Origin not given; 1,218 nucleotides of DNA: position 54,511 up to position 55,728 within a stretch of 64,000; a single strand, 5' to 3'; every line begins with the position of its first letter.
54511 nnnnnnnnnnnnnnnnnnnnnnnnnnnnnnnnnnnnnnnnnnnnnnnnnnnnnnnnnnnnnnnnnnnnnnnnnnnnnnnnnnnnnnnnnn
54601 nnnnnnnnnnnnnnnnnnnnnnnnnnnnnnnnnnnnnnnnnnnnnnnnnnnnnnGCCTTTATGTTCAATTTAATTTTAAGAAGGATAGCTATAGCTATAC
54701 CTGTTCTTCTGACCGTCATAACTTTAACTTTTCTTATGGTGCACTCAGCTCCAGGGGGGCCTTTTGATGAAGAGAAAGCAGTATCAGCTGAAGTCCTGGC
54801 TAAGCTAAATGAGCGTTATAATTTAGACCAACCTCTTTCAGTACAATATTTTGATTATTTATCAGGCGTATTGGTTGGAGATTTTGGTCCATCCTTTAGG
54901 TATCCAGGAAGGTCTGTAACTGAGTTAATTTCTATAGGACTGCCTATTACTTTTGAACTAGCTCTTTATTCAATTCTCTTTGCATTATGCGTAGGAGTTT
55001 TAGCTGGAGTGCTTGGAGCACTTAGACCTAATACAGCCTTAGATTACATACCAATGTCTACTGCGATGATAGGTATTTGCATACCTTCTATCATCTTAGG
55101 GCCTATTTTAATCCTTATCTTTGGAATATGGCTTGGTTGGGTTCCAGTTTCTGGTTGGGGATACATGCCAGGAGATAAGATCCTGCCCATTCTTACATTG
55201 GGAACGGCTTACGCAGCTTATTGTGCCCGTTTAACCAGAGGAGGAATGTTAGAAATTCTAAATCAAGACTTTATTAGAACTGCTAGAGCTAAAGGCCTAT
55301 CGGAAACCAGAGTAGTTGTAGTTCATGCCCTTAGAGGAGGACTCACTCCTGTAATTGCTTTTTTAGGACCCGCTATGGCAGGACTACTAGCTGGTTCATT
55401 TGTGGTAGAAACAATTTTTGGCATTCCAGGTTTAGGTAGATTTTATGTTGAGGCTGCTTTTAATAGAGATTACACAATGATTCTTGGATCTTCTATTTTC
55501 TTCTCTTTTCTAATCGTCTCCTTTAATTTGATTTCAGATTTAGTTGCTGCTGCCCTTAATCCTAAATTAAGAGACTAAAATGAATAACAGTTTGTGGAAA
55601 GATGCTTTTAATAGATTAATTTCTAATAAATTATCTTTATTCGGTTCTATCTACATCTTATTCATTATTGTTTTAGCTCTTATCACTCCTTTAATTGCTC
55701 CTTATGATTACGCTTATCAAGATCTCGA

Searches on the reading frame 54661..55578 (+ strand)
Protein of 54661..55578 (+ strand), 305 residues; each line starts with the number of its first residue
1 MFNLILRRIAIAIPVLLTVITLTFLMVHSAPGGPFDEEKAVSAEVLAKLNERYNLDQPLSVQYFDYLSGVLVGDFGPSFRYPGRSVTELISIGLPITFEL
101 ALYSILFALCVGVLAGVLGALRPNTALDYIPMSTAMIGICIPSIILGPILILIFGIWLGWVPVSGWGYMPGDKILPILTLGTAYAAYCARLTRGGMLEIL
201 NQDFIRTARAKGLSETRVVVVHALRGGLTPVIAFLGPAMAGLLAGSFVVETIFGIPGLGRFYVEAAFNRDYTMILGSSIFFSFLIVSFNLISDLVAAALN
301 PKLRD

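Call 50: search_protein_families(library=pfam, proteins=[window:54661-55578:+], max_evalue=0.00001)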
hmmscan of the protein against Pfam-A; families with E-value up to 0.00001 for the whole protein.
window:54661-55578:+ (305 aa): 2 families
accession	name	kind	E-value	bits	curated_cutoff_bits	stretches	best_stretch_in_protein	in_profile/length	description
PF00528.27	BPD_transp_1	-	3.2e-35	122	26.4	1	112-304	1-183/184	Binding-protein-dependent transport system inner membrane component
PF19300.4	BPD_transp_1_N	-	3.6e-09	37.2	23.8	1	1-74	1-76/114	Binding-prot-dependent transport system membrane comp, N-term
